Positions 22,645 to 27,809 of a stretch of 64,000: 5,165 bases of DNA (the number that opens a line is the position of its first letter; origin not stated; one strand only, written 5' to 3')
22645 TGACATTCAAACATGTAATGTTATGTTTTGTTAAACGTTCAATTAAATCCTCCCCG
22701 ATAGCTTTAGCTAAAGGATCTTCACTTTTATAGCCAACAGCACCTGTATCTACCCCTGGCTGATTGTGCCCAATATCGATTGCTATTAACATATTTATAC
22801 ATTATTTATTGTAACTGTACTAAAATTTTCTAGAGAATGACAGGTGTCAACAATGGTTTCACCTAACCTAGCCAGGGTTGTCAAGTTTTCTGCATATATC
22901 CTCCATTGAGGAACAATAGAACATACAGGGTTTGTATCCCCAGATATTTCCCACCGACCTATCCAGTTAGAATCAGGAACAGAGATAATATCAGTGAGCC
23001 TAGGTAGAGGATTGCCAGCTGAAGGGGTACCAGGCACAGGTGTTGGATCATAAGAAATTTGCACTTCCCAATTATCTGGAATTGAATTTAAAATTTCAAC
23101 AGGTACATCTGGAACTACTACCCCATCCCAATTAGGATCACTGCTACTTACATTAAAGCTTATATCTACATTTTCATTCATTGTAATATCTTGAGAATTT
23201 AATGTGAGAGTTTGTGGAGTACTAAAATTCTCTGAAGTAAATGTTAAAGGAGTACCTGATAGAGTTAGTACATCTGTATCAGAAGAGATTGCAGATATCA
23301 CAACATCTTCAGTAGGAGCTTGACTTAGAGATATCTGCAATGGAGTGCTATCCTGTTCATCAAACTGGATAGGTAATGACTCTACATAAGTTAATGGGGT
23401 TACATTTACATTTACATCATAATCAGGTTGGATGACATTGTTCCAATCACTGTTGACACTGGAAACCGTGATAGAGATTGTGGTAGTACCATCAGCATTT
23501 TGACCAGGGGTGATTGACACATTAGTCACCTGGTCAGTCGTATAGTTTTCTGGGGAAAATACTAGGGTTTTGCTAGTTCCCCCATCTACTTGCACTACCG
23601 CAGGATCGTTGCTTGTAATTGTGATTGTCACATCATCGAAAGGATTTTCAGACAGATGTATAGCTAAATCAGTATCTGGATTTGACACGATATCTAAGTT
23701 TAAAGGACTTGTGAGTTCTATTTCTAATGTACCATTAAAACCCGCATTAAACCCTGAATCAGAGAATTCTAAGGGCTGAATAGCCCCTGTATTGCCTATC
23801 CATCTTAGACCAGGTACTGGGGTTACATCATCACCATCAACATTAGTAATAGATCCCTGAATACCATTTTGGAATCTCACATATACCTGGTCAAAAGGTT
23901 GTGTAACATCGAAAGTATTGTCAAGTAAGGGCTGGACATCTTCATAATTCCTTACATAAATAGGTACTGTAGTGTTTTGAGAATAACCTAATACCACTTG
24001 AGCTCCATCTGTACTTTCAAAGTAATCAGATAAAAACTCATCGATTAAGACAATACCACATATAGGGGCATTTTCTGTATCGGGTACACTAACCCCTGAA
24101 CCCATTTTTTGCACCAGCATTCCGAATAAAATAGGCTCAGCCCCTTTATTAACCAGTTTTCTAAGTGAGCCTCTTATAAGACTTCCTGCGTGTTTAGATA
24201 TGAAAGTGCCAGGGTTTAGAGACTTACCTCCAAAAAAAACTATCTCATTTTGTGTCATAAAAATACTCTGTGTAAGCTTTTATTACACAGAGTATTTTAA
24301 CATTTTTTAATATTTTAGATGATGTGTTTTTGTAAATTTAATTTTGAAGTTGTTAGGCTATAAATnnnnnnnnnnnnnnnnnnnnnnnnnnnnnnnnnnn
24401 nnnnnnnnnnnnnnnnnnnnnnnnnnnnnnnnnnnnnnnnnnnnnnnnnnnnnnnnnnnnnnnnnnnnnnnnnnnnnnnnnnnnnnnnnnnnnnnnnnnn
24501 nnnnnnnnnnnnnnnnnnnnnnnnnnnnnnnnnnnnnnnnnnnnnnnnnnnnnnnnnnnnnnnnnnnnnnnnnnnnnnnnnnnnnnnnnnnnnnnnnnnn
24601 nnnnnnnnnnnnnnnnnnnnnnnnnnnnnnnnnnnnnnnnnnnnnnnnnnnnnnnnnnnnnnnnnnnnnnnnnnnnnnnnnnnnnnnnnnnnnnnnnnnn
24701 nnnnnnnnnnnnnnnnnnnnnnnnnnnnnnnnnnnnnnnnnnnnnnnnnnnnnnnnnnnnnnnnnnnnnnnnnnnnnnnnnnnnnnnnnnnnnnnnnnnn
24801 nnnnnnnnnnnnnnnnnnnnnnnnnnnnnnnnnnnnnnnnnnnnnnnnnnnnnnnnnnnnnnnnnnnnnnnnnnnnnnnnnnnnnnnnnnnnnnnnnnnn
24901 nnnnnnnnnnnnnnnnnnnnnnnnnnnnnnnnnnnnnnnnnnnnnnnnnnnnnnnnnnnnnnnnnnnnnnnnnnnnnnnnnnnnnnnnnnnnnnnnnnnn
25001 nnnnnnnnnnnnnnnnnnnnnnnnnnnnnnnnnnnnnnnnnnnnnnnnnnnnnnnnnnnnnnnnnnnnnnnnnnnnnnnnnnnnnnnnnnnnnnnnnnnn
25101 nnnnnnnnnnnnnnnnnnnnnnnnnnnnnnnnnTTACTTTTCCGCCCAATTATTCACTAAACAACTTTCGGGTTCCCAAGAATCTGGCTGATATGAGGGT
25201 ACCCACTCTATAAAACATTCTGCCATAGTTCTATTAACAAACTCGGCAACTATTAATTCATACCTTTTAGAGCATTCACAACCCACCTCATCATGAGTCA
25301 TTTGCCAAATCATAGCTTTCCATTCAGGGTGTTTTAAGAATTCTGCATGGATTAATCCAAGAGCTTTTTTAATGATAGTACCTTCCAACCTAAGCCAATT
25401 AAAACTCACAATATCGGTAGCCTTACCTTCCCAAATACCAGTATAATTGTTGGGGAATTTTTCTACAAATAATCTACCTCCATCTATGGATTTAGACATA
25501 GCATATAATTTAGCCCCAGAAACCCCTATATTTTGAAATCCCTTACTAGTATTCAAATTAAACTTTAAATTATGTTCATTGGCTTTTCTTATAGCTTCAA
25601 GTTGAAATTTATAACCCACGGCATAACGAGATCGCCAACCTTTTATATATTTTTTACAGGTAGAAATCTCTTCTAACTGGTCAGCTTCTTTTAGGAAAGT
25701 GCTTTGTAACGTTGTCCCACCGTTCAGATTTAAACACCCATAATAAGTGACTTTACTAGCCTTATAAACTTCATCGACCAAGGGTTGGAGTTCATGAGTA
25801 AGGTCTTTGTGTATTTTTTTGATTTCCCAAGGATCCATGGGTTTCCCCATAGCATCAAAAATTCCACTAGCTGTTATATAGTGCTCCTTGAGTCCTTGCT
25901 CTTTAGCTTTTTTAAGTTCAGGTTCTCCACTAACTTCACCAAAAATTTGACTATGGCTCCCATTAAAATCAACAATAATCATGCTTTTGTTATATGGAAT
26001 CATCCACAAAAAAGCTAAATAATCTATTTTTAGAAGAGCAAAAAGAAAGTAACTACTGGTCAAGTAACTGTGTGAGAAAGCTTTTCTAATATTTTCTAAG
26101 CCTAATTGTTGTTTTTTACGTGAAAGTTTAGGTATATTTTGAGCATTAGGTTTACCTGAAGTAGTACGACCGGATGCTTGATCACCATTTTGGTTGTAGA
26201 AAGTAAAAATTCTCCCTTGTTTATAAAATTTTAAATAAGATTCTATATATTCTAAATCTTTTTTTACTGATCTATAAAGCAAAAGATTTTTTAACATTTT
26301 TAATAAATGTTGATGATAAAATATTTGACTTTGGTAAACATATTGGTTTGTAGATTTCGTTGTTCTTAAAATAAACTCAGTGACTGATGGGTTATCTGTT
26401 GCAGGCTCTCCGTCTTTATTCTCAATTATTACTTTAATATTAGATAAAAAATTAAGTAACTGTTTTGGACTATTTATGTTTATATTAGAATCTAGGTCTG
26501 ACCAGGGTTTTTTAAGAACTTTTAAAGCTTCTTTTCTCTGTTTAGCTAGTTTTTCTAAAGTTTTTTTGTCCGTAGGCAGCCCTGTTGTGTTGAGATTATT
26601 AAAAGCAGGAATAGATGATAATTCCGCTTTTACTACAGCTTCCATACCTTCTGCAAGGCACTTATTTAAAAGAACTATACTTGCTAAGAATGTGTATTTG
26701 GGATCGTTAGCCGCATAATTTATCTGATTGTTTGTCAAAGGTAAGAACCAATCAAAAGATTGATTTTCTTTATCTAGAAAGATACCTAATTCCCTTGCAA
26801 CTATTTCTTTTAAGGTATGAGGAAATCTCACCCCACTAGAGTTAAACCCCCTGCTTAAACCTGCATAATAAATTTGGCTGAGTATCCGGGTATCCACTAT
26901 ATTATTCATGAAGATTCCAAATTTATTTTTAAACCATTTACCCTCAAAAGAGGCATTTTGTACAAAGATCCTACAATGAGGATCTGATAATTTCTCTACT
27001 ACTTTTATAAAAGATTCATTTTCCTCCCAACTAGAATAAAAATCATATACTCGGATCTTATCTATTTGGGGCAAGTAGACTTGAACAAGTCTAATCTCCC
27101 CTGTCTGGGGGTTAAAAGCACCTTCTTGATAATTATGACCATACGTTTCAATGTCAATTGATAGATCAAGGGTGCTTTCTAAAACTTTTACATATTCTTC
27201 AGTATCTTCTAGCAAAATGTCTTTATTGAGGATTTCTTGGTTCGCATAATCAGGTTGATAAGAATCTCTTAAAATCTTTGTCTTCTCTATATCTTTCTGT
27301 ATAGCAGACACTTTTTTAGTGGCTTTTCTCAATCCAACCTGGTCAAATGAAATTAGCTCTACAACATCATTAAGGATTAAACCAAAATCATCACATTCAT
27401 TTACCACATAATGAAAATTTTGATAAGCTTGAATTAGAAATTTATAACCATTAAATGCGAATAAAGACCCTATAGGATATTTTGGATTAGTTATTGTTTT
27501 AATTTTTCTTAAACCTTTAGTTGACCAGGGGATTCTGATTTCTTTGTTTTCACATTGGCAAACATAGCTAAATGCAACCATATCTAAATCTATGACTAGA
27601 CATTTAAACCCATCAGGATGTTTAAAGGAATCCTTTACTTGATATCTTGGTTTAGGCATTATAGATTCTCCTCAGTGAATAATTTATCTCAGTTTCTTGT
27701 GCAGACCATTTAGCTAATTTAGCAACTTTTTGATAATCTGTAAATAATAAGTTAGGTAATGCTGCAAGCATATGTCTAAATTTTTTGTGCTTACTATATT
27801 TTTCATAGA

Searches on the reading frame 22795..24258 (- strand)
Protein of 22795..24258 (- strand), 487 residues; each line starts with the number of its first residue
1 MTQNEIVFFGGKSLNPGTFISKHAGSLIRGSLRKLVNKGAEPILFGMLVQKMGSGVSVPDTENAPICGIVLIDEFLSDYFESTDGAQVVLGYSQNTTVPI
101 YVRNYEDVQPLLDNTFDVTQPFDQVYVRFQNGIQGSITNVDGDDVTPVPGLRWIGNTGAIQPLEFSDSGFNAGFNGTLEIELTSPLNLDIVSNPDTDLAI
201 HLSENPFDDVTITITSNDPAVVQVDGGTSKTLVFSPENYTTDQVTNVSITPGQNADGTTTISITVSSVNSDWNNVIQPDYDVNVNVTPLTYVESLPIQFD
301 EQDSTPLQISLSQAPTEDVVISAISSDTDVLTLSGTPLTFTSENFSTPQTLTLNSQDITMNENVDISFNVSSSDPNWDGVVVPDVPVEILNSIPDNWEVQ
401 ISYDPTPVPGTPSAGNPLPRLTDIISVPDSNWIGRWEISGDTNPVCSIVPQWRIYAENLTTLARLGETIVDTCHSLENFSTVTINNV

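Call 58: search_protein_families(library=pfam, proteins=[window:22795-24258:-], max_evalue=0.01)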
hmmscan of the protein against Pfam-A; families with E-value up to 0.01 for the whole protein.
window:22795-24258:- (487 aa): 1 family
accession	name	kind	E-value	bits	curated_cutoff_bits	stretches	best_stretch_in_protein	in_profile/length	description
PF22758.2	Phage_cement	-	2.5e-07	31.4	27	1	36-159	29-137/146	Structural cement protein (E217 gp24/Pam3 gp6)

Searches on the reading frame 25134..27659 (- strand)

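Call 9: search_protein_families(library=pfam, proteins=[window:25134-27659:-], max_evalue=0.01)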
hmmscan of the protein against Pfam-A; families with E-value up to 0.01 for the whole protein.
window:25134-27659:- (841 aa): 2 families
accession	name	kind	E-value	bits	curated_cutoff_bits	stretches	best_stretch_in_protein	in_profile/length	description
PF00476.26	DNA_pol_A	-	6e-16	58.8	34.3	1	366-548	2-153/381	DNA polymerase family A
PF01612.26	DNA_pol_A_exo1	-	1.8e-13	51.1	23.6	1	153-324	10-162/173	3'-5' exonuclease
